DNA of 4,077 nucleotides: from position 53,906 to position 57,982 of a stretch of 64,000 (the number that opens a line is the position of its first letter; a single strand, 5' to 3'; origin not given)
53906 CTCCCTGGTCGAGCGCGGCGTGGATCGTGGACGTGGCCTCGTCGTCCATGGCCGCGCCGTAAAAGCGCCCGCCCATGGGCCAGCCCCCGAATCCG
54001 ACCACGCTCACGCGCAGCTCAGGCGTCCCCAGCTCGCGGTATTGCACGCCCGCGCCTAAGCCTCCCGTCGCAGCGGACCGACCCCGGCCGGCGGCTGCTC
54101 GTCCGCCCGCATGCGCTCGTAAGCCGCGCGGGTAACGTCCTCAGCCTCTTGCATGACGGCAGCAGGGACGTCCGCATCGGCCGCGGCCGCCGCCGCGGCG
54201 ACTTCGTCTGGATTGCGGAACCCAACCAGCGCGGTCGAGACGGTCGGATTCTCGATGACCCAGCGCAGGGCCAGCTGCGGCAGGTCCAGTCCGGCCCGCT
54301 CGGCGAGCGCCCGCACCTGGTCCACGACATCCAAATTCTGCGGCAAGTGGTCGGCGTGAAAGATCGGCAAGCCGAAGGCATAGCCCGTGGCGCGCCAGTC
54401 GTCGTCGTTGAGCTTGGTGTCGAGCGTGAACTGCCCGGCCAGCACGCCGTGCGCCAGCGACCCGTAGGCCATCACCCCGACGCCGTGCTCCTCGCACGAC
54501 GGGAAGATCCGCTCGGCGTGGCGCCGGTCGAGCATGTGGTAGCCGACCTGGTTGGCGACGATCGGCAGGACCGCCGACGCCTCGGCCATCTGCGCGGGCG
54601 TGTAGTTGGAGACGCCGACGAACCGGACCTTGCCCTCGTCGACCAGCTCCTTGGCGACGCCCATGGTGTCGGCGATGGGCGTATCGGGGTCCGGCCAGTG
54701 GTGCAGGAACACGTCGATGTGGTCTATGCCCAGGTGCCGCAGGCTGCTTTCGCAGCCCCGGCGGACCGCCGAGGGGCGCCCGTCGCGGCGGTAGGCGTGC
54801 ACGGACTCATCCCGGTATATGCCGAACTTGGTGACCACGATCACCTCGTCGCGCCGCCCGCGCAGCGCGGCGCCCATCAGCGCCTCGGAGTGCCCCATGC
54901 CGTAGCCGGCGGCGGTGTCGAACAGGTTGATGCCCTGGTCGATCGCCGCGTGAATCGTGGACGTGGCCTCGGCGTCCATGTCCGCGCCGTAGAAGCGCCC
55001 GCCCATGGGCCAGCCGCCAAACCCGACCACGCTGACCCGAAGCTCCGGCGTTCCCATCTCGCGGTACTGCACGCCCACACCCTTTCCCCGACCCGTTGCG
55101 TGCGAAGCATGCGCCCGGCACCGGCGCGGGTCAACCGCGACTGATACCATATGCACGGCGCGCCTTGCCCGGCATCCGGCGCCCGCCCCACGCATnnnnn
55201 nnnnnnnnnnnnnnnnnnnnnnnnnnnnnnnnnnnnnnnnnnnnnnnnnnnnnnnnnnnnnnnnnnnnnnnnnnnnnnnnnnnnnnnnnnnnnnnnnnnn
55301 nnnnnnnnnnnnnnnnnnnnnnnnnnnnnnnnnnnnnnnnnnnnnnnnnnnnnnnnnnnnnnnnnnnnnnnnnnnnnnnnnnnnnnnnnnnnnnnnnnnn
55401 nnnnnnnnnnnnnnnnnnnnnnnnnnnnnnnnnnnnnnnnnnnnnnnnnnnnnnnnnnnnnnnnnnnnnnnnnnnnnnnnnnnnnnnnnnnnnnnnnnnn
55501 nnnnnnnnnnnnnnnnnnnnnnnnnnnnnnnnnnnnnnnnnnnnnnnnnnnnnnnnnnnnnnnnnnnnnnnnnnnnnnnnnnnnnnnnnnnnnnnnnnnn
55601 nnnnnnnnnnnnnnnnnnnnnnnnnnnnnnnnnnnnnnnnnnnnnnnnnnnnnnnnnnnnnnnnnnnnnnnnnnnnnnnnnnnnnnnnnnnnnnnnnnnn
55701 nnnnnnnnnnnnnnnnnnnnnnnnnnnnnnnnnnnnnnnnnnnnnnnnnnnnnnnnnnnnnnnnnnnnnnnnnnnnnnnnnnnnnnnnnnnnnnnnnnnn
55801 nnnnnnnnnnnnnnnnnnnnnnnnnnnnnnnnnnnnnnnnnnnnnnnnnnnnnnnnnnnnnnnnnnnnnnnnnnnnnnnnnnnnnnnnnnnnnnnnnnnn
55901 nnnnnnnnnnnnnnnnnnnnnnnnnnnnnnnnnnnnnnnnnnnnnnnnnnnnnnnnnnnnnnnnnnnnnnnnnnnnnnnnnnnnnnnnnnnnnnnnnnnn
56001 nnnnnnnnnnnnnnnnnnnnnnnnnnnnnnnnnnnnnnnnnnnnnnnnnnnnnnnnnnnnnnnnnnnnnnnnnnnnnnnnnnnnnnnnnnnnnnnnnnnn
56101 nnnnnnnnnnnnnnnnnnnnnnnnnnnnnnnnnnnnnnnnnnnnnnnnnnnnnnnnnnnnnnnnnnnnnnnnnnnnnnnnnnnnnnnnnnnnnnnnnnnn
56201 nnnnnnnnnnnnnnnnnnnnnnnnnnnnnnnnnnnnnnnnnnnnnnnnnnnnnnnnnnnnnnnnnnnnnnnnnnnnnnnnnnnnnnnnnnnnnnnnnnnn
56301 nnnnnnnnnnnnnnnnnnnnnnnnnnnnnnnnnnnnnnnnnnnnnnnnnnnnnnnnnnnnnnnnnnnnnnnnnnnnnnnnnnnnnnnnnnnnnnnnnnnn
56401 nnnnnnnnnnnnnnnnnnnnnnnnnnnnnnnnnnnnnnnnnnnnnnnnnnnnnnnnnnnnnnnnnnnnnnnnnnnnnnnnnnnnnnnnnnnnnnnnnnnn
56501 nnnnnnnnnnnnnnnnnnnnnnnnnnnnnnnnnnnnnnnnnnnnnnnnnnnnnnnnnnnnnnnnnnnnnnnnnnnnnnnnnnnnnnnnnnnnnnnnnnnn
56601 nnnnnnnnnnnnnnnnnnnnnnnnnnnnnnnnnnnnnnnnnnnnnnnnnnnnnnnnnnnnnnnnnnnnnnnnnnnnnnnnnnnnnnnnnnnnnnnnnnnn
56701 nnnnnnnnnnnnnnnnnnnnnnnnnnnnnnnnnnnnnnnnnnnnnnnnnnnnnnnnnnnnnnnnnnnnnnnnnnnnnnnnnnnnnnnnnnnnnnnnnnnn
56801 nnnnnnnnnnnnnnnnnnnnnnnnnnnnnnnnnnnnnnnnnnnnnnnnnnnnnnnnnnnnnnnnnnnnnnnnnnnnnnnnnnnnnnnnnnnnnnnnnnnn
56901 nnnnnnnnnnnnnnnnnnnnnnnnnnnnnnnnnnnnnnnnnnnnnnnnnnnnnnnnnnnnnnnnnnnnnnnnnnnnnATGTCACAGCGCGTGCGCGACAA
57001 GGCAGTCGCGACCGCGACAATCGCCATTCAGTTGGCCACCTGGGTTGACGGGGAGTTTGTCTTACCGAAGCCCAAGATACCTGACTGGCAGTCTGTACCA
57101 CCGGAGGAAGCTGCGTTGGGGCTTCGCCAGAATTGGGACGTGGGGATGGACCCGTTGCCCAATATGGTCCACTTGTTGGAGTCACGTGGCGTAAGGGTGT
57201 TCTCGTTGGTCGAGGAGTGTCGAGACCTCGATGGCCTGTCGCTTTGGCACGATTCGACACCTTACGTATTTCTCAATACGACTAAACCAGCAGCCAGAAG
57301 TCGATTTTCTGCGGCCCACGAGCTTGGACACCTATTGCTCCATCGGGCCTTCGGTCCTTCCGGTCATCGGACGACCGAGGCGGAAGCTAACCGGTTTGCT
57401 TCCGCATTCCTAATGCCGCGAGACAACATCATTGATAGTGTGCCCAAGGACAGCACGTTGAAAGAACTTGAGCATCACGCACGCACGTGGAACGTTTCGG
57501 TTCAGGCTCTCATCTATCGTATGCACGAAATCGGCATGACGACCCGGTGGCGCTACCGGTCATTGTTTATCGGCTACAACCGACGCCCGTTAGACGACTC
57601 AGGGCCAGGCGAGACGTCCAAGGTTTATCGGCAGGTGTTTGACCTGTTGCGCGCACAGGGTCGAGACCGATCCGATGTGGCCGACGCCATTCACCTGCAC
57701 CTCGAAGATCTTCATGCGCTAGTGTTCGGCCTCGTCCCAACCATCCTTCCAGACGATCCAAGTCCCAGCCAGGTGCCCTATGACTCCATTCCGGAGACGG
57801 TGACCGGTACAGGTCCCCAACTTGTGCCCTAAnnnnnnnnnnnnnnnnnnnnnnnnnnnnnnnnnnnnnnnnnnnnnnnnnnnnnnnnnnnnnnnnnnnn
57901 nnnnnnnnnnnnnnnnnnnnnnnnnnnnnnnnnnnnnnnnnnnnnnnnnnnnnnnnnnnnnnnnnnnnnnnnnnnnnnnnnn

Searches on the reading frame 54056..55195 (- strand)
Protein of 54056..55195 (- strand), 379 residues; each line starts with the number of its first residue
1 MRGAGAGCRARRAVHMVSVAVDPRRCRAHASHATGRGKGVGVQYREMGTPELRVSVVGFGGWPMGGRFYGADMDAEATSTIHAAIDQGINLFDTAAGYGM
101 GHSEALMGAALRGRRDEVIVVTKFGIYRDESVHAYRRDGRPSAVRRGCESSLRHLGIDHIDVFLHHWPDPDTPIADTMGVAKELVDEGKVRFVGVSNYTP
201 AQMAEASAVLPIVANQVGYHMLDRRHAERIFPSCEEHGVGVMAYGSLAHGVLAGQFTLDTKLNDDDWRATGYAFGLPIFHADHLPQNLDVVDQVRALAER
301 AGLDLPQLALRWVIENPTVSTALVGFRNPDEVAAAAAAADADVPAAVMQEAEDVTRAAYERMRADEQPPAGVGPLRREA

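Call 16: find_encoding_contigs(protein=window:54056-55195:-, flank=10000, max_places=1)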
Protein window:54056-55195:- (379 aa): 2 contigs read that carry it; 1 place shown.
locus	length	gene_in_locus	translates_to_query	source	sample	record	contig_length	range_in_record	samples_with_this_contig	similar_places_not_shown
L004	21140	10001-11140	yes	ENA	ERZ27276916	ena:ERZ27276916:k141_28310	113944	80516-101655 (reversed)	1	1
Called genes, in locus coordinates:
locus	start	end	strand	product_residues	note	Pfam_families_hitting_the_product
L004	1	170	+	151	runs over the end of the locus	PF05618:RimB-like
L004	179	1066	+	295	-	PF18030:Rimk_N, PF14397:ATPgrasp_ST (faint), PF02655:ATP-grasp_3 (weak), PF08443:RimK, PF02955:GSH-S_ATP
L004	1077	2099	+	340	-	PF24827:AstE_AspA_cat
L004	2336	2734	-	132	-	PF01850:PIN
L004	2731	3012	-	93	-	PF02604:PhdYeFM_antitox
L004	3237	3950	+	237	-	-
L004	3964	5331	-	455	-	PF00890:FAD_binding_2 (faint), PF01266:DAO, PF01593:Amino_oxidase, PF07992:Pyr_redox_2 (faint), PF13450:NAD_binding_8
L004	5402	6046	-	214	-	PF00702:Hydrolase, PF13419:HAD_2, PF13242:Hydrolase_like (weak)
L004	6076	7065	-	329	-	PF01259:SAICAR_synt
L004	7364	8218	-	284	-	PF06114:Peptidase_M78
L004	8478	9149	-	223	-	-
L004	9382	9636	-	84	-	PF01016:Ribosomal_L27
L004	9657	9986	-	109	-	PF00829:Ribosomal_L21p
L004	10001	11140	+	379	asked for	PF00248:Aldo_ket_red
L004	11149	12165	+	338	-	PF00248:Aldo_ket_red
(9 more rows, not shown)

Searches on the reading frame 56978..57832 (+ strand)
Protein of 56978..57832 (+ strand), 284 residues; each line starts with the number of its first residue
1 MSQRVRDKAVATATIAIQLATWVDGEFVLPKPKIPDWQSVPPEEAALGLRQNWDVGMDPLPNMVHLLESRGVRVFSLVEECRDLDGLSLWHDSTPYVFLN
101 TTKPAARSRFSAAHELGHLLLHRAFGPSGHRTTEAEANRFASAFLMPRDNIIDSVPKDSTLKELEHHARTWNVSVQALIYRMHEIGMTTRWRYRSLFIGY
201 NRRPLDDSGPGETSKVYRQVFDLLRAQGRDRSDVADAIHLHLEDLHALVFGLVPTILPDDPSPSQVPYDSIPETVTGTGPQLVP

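Call 104: search_protein_families(library=pfam, proteins=[window:56978-57832:+], max_evalue=0.001)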
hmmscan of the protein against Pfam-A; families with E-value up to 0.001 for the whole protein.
window:56978-57832:+ (284 aa): 1 family
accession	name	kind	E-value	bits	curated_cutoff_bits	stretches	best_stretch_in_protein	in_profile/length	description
PF06114.19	Peptidase_M78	-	8.5e-21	74.5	22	1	68-182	2-122/123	IrrE N-terminal-like domain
